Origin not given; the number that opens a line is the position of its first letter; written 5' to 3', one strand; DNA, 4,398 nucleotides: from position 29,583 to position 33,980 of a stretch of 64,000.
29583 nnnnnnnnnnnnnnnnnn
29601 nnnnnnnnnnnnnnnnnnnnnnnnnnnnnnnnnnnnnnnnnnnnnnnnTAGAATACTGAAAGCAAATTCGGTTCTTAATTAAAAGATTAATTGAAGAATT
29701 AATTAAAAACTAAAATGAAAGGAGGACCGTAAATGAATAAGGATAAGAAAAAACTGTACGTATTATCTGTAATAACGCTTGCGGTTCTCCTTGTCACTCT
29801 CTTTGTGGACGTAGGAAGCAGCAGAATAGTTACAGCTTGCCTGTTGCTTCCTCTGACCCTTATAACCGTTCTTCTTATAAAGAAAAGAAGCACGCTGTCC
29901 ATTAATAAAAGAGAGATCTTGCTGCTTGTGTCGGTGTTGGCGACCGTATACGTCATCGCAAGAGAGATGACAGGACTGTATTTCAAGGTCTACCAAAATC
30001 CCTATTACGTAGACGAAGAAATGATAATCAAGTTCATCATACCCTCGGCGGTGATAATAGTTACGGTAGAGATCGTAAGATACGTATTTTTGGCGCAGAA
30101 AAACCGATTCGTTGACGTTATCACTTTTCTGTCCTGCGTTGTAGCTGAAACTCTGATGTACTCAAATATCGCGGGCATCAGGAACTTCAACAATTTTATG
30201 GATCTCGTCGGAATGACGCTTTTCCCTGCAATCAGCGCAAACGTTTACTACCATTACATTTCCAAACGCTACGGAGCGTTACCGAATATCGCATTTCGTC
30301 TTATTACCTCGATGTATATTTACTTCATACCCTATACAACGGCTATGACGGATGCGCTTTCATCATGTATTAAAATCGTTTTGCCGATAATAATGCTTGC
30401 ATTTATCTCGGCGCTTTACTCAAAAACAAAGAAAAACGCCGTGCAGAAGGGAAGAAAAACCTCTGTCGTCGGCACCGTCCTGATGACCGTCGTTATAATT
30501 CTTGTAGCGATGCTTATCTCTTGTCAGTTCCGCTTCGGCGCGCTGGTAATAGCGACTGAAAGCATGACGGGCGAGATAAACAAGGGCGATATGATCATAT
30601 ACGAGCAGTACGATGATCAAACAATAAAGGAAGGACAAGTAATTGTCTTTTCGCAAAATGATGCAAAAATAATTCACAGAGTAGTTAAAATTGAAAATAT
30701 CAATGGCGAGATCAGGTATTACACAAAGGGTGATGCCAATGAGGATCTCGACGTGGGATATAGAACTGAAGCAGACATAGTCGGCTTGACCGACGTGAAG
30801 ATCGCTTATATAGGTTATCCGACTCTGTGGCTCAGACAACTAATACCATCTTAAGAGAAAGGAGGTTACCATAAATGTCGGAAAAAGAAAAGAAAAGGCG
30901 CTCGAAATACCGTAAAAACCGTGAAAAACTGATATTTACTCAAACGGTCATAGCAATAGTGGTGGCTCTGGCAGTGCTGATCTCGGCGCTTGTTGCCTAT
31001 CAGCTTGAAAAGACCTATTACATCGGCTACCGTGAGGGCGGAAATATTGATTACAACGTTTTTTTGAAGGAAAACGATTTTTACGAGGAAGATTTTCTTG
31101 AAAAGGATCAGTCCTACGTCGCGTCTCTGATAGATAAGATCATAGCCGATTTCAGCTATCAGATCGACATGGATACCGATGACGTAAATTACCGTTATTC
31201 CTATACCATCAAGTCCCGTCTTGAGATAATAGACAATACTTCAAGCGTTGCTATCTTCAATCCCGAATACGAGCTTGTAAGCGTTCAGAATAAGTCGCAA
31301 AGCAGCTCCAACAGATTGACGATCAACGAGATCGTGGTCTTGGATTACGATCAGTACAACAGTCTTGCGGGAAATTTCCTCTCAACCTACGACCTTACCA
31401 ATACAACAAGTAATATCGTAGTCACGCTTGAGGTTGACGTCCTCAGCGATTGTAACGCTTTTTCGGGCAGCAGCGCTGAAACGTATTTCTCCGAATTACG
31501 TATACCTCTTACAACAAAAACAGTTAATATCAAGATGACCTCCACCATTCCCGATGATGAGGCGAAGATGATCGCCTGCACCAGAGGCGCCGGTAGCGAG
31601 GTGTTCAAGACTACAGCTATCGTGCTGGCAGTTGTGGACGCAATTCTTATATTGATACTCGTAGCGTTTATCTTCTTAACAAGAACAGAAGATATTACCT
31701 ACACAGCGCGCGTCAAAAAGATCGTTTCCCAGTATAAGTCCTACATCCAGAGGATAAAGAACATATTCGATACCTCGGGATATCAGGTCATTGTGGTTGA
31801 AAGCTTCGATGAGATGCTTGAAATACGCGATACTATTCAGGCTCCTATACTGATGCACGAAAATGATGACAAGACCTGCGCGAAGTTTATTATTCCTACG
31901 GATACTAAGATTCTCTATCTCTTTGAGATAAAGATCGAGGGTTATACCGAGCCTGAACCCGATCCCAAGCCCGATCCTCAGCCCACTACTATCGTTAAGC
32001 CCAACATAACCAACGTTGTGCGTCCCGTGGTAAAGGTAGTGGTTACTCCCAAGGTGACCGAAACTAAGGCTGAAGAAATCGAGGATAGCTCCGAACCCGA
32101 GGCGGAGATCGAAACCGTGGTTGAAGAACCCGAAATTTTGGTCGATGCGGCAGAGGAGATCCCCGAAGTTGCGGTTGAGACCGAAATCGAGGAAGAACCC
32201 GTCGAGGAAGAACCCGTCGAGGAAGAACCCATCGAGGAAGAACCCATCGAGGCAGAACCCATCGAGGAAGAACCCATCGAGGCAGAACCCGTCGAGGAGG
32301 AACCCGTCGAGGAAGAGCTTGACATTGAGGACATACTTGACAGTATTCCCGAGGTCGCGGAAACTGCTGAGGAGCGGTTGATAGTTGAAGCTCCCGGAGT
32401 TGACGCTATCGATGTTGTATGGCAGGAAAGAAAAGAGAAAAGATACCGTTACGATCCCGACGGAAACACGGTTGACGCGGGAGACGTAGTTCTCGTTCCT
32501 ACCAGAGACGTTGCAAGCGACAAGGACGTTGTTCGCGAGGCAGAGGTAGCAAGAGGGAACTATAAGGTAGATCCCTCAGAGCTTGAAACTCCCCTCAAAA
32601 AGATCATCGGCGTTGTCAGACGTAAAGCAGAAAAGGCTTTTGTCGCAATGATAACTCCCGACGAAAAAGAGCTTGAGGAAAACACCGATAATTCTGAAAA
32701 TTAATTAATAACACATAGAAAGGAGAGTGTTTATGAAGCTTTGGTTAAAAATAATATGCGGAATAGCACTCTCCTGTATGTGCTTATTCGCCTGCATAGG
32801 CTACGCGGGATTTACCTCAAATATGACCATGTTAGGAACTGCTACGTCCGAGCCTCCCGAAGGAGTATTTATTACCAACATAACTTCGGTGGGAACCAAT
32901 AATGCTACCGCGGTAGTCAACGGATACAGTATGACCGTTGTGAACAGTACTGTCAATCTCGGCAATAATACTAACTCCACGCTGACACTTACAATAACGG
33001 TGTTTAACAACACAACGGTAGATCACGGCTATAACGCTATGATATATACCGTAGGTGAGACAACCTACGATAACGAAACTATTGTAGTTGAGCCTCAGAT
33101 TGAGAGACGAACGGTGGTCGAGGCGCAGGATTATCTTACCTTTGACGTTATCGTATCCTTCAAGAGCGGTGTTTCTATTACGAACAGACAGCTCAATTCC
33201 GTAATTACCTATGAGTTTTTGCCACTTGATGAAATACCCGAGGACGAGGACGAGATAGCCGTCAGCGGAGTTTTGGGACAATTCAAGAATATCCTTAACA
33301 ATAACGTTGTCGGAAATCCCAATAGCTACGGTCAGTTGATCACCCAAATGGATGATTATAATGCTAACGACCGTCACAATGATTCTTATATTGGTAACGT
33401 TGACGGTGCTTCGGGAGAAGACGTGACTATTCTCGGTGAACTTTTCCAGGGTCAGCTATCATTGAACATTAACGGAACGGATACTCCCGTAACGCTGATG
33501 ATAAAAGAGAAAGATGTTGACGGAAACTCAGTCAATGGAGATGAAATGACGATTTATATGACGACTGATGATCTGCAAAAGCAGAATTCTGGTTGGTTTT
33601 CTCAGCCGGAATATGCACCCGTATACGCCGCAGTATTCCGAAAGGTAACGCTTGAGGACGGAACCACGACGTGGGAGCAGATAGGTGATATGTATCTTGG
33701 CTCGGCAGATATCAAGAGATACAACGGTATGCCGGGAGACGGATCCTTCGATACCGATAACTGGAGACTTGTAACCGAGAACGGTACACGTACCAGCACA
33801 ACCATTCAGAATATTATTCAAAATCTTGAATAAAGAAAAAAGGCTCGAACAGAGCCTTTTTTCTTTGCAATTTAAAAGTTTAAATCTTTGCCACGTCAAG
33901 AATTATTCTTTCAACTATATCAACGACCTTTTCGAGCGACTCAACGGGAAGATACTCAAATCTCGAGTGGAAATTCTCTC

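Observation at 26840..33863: Kinase/regulator-linked SipW/TasA-like secreted-fibre operon with non-canonical components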

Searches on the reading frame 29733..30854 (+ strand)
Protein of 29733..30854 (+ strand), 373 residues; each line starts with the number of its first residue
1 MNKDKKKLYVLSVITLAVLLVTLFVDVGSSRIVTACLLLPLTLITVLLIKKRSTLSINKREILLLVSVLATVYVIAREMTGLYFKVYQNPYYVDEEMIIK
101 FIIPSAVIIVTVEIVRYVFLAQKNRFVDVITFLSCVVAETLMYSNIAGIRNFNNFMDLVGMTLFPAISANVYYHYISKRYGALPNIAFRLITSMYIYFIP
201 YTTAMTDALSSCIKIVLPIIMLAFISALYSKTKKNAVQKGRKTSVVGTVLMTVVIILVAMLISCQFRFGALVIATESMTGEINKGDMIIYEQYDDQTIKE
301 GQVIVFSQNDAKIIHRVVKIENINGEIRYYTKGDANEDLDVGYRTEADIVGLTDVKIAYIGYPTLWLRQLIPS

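Call 3: search_protein_families(library=pfam, proteins=[window:29733-30854:+], max_evalue=1)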
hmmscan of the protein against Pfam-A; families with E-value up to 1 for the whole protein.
window:29733-30854:+ (373 aa): 4 families
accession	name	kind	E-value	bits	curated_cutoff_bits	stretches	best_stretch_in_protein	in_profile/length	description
PF10502.14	Peptidase_S26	-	1.3e-08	35.4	22.9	1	249-318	4-78/168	Signal peptidase, peptidase S26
PF00717.28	Peptidase_S24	-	4.5e-05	23.6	23.3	1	264-327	31-89/116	Peptidase S24-like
PF08288.18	PIGA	-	0.053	14.6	27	1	83-151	15-78/90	PIGA (GPI anchor biosynthesis)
PF04932.20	Wzy_C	-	0.84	9.9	31.7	0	17-88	2-68/149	O-Antigen ligase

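Call 4: search_protein_families(library=ncbifam, proteins=[window:29733-30854:+], max_evalue=1)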
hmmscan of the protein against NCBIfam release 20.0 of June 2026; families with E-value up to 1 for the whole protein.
window:29733-30854:+ (373 aa): 3 families
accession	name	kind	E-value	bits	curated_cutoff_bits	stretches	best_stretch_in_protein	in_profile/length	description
TIGR02228.1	sigpep_I_arch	equivalog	3e-23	82.4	51.85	1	245-367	6-133/158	signal peptidase I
NF046067.1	SigPepSipWBacil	equivalog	1.1e-12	48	190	1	244-362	6-135/189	signal peptidase I SipW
TIGR02227.1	sigpep_I_bact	equivalog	4.3e-09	36.4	47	1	252-320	4-77/162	signal peptidase I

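Call 12: find_homologous_proteins(query=window:29733-30851:+, max_evalue=0.001)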
Query window:29733-30851:+ (373 aa): 2327 proteins with E <= 0.001 among 7841 candidates; the best 120 are listed.
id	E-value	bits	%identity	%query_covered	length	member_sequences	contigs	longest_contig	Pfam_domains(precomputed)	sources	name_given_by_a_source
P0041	3.8e-222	755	94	100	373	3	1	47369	PF10502.15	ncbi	-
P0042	2.3e-176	604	73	100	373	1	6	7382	PF00717.29,PF10502.15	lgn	-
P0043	1.1e-171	589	69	99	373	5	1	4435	PF10502.15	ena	-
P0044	6.6e-170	583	72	99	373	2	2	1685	PF10502.15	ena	-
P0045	2.3e-167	575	70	99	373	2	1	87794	PF10502.15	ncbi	-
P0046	7.3e-167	573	67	100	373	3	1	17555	PF10502.15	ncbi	-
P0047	4.9e-166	570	68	100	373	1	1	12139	PF10502.15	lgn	-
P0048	2.6e-165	568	68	100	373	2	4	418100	PF10502.15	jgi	-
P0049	1.2e-164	566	68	100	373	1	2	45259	PF10502.15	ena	-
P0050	2.1e-164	565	71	100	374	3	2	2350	PF10502.15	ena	-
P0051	3.4e-163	561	70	100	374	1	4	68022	PF10502.15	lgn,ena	-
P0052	1.3e-162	559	69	99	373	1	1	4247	PF10502.15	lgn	-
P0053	2.1e-162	558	68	100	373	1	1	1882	PF10502.15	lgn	-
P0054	6.6e-162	557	68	99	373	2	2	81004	PF10502.15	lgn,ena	-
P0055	8.5e-162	556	66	100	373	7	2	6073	PF10502.15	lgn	-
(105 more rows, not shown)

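Call 31: find_related_loci(query=A2, collection=genome_contigs, flank=7000)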
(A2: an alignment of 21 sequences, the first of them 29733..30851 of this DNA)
Query A2 (373 aa) in genome_contigs; peptide patterns used: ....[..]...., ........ (x = any residue, [..] = any of these).
187 stretches matched a pattern; 154 encode a relative of the query (tblastn E <= 1e-3); the best 80 are kept; 80 distinct loci.
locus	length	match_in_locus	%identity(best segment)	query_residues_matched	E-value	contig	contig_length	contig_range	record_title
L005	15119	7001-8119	94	1-373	0e+0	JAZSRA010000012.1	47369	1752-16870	MAG: Eubacteriales bacterium isolate T1900044540_TS20190006.MAGScoT_cleanbin_000027 SGB_58_k141_29830, whole genome shot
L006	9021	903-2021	67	1-373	2e-180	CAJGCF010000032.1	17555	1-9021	MAG: uncultured Clostridia bacterium isolate MAG09 genome assembly, contig: k141_7977768_length_17555_cov_12.5156, whole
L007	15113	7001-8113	70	1-371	2e-177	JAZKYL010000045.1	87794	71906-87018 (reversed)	MAG: Eubacteriales bacterium isolate T1900045102_TC20190096.MAGScoT_cleanbin_000011 SGB_4764_k141_1306595, whole genome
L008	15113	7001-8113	66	1-371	2e-171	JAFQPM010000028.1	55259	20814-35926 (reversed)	MAG: Clostridia bacterium isolate RGIG2032 Goat_Colon-1__c654314, whole genome shotgun sequence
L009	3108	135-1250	70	1-371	0e+0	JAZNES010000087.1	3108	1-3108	MAG: Eubacteriales bacterium isolate T1900044718_TS20190184.MAGScoT_cleanbin_000049 SGB_1895_k141_1428141, whole genome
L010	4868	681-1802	69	1-373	6e-175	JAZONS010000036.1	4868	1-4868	MAG: Eubacteriales bacterium isolate T1900045636_YK20190330.MAGScoT_cleanbin_000013 SGB_8098_k141_2171199, whole genome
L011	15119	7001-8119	65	1-373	2e-168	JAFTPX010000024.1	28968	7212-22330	MAG: Clostridia bacterium isolate RGIG4042 Roe_deer_Cecum-5__c4996, whole genome shotgun sequence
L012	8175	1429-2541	67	1-371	4e-167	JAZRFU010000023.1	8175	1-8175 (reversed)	MAG: Eubacteriales bacterium isolate T1900045494_YK20190188.MAGScoT_cleanbin_000026 SGB_7409_k141_307825, whole genome s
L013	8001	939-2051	62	1-371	1e-166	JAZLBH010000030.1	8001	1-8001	MAG: Eubacteriales bacterium isolate T1900045064_TC20190058.MAGScoT_cleanbin_000054 SGB_4588_k141_2425970, whole genome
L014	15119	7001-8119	63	1-373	2e-165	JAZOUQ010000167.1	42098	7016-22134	MAG: Eubacteriales bacterium isolate T1900045532_YK20190226.MAGScoT_cleanbin_000011 SGB_7733_k141_1935336, whole genome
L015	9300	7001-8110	64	1-370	3e-165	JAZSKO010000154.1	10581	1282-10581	MAG: Eubacteriales bacterium isolate T1900044560_TS20190026.MAGScoT_cleanbin_000030 SGB_360_k141_1630031, whole genome s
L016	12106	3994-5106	63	1-371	2e-164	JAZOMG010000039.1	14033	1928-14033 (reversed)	MAG: Eubacteriales bacterium isolate T1900045650_YK20190344.MAGScoT_cleanbin_000004 SGB_8193_k141_2338396, whole genome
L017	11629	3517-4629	63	1-371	3e-164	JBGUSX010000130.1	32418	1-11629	MAG: Eubacteriales bacterium isolate fecal_MAG_83 fecal_MAG_83_contig_0130, whole genome shotgun sequence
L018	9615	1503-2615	63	1-371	2e-162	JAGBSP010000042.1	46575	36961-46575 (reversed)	MAG: Clostridia bacterium isolate RGIG9409 Yak_Cecum-1__c594788, whole genome shotgun sequence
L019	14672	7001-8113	66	1-371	8e-161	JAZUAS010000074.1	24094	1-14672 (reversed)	MAG: Eubacteriales bacterium isolate T1900045319_YK20190008.MAGScoT_cleanbin_000024 SGB_6338_k141_2128908, whole genome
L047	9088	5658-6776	51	4-370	5e-115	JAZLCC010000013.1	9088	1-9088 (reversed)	MAG: Eubacteriales bacterium isolate T1900045054_TC20190047.MAGScoT_cleanbin_000018 SGB_4538_k141_2288254, whole genome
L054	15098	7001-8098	47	4-370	2e-110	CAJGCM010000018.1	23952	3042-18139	MAG: uncultured Clostridia bacterium isolate MAG24 genome assembly, contig: k141_2645395_length_23952_cov_19.7814, whole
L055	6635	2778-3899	47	1-370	1e-108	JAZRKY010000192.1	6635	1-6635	MAG: Faecousia sp. isolate T1900045443_YK20190134.MAGScoT_cleanbin_000065 SGB_7132_k141_165856, whole genome shotgun seq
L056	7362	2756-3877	48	1-370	8e-109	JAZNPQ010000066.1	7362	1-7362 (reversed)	MAG: Eubacteriales bacterium isolate T1900044833_TS20190299.MAGScoT_cleanbin_000036 SGB_2904_k141_1713972, whole genome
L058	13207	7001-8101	44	1-370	1e-106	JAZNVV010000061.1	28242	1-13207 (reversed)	MAG: Christensenellaceae bacterium isolate T1900044788_TS20190254.MAGScoT_cleanbin_000010 SGB_2623_k141_2374866, whole g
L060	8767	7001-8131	47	1-373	3e-105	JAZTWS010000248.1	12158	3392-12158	MAG: Eubacteriales bacterium isolate T1900045332_YK20190021.MAGScoT_cleanbin_000071 SGB_6542_k141_2426073, whole genome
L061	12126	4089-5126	49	29-370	1e-104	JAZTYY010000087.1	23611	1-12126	MAG: Eubacteriales bacterium isolate T1900045325_YK20190014.MAGScoT_cleanbin_000005 SGB_6433_k141_2786624, whole genome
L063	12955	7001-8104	41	1-370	1e-102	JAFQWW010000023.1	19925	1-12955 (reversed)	MAG: Clostridia bacterium isolate RGIG2224 Goat_Colon.Co__c772983, whole genome shotgun sequence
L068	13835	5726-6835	47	1-370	3e-101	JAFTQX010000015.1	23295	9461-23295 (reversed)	MAG: Clostridia bacterium isolate RGIG4068 Roe_deer_Cecum.Co__c593201, whole genome shotgun sequence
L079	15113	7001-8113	45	1-370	6e-96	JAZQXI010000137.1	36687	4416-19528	MAG: Eubacteriales bacterium isolate T1900045162_TC20190156.MAGScoT_cleanbin_000017 SGB_5087_k141_1730046, whole genome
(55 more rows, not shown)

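Call 48: predict_structure(alignment_id=A2)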
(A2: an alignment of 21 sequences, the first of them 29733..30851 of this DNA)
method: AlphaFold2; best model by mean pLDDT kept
length: 373 residues; sequences in the alignment: 21
mean_pLDDT: 55.5   pTM: 0.36
mean pLDDT of the five models: 55.5, 48.9, 48.0, 47.4, 45.5
residues with pLDDT >= 90: 0; 70-90: 52; 50-70: 180; < 50: 141
segments of 3 or more residues with pLDDT < 50: 1-5, 23-37, 49-61, 63-65, 74-93, 147-155, 199-209, 233-239, 259-281, 283-287, 351-373
pLDDT, mean of each block of 10 residues (from residue 1): 50 53 45 48 53 46 49 48 40 54 64 66 71 68 53 49 63 61 63 55 45 57 60 47 58 54 35 38 48 63 74 77 85 73 80 32 34 36
secondary structure, 60 per line:
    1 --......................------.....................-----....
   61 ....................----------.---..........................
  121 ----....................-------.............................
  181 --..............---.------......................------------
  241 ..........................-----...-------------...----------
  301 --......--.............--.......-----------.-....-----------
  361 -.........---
elements in order: H3-24 H31-51 H57-80 H95-120 H125-144 H152-180 H183-196 H207-228 H241-266 E272-274 E288-290 E303-308 E311-323 E326-332 H362-370

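Call 84: search_protein_families(library=ncbifam, proteins=[L047:5073-5600:+, L054:6386-6931:+, L055:2192-2728:+, L056:2151-2696:+, L058:6372-6944:+, L060:6427-6960:+, L061:3394-3945:+, L063:6447-6977:+, L068:5124-5687:+, L079:6388-6942:+], max_evalue=10)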
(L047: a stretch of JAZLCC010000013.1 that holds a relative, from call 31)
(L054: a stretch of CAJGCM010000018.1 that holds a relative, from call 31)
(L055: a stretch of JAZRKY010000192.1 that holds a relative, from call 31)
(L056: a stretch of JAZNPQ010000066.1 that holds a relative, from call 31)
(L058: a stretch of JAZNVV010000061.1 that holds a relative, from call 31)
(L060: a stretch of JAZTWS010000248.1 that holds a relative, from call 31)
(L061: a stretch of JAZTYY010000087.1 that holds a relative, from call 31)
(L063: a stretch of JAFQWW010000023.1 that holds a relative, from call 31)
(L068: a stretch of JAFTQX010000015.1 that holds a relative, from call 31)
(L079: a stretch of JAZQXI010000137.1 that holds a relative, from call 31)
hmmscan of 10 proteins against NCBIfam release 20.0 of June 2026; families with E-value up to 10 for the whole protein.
L047:5073-5600:+ (176 aa): 2 families
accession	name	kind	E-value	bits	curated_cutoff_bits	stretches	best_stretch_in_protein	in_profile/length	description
TIGR00393.1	kpsF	subfamily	0.043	13.4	203.7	1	96-148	69-121/268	KpsF/GutQ family sugar-phosphate isomerase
NF051432.1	PepSY_MTB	domain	0.047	14.2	60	1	55-108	25-77/101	PepSY domain-containing protein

L054:6386-6931:+ (182 aa): 0 families

L055:2192-2728:+ (179 aa): 0 families

L056:2151-2696:+ (182 aa): 1 family
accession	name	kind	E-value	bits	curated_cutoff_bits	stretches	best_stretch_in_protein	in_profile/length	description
NF045776.1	TumA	equivalog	0.19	12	100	1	97-138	3-43/76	antitoxin TumA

L058:6372-6944:+ (191 aa): 0 families

L060:6427-6960:+ (178 aa): 2 families
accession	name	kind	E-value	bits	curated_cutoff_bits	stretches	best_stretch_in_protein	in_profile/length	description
NF004650.0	PRK05994.1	equivalog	0.0048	15.7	667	1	68-120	318-370/427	O-acetylhomoserine aminocarboxypropyltransferase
NF041477.1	YnaM_YnfT_fam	subfamily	0.17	12.2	35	1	6-22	11-27/34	YnaM/YnfT family protein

L061:3394-3945:+ (184 aa): 1 family
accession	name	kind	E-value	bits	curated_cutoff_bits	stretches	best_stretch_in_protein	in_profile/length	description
NF051477.1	YmfI_phage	equivalog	0.096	13.2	140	1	66-126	29-87/89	YmfI family phage protein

L063:6447-6977:+ (177 aa): 0 families

L068:5124-5687:+ (188 aa): 1 family
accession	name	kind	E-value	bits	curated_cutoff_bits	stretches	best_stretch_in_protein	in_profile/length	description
TIGR02459.1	CbtB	hypoth_equivalog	0.21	12.1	64.4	1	3-26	18-41/60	cobalt transporter subunit CbtB (proposed)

L079:6388-6942:+ (185 aa): 1 family
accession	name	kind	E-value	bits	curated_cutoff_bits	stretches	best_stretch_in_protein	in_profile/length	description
NF009690.0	PRK13211.1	equivalog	0.012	14.3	481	1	74-181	305-411/477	N-acetylglucosamine-binding protein GbpA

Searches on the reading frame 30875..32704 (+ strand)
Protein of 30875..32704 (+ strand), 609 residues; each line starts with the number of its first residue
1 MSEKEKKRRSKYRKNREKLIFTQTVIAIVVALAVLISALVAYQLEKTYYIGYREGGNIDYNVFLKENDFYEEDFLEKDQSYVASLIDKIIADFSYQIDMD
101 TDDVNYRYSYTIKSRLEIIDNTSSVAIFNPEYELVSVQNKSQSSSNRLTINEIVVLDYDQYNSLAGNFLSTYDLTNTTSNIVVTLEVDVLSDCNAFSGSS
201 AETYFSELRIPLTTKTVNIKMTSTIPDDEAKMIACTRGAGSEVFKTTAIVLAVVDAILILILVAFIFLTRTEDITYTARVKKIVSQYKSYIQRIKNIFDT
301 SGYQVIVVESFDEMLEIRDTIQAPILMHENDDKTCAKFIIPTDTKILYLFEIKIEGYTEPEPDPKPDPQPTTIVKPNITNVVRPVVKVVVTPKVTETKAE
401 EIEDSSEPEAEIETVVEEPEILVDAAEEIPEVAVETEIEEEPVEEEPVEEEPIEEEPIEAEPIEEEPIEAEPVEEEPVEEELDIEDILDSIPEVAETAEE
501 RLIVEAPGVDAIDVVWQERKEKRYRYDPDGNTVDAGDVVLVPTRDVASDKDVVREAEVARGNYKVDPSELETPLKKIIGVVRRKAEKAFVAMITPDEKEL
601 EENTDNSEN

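Call 3: search_protein_families(library=pfam, proteins=[window:30875-32704:+], max_evalue=1)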
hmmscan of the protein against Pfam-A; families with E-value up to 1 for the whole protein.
window:30875-32704:+ (609 aa): 4 families
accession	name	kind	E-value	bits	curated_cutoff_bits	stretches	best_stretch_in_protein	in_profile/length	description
PF17231.7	DUF5305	-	7.7e-08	32.5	29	1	140-340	12-208/217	Family of unknown function (DUF5305)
PF20990.2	DUF2207_C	-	0.12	12.5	33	1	4-315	120-231/247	Predicted membrane protein (DUF2207) C-terminal domain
PF02095.21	Extensin_1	-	0.32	11.3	105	1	438-479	26-67/171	Extensin-like protein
PF04689.18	S1FA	-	0.95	10.1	21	1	248-296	11-59/66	DNA binding protein S1FA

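Call 4: search_protein_families(library=ncbifam, proteins=[window:30875-32704:+], max_evalue=1)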
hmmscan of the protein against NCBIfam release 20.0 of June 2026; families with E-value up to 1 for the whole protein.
window:30875-32704:+ (609 aa): 1 family
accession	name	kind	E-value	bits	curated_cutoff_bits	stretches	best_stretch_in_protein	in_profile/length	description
NF046005.2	near_gluc_PtsG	equivalog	0.41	11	45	0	23-54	3-34/85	MPN207a family PTS transporter accessory protein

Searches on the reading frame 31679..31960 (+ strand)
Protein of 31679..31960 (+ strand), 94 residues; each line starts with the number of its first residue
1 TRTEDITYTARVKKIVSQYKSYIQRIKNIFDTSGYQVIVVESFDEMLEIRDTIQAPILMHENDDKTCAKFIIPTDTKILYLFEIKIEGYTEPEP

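Call 74: search_protein_families(library=pfam, proteins=[window:31679-31960:+], max_evalue=10)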
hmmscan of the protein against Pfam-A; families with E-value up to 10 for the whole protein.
seq(94 aa): 1 family
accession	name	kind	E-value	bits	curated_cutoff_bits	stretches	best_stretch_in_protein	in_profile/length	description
PF24831.1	DUF7715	-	0.11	13.6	27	1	5-59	57-112/125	Domain of unknown function (DUF7715)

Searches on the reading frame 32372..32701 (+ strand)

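Call 74: search_protein_families(library=pfam, proteins=[window:32372-32701:+], max_evalue=10)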
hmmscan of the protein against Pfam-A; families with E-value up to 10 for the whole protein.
seq(110 aa): 1 family
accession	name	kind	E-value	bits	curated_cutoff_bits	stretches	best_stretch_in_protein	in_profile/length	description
PF09947.15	DUF2180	-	0.089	13.4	22.2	1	25-81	4-60/68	Uncharacterized protein conserved in archaea (DUF2180)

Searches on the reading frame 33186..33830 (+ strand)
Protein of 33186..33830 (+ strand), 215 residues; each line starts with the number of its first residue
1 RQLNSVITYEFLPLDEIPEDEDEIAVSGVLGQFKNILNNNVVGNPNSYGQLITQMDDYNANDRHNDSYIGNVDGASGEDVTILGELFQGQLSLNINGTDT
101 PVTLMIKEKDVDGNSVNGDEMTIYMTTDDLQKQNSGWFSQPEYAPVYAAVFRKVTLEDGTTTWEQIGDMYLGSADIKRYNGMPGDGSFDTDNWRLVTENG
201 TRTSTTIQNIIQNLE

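Call 74: search_protein_families(library=pfam, proteins=[window:33186-33830:+], max_evalue=10)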
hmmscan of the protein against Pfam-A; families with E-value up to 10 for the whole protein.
seq(215 aa): 0 families
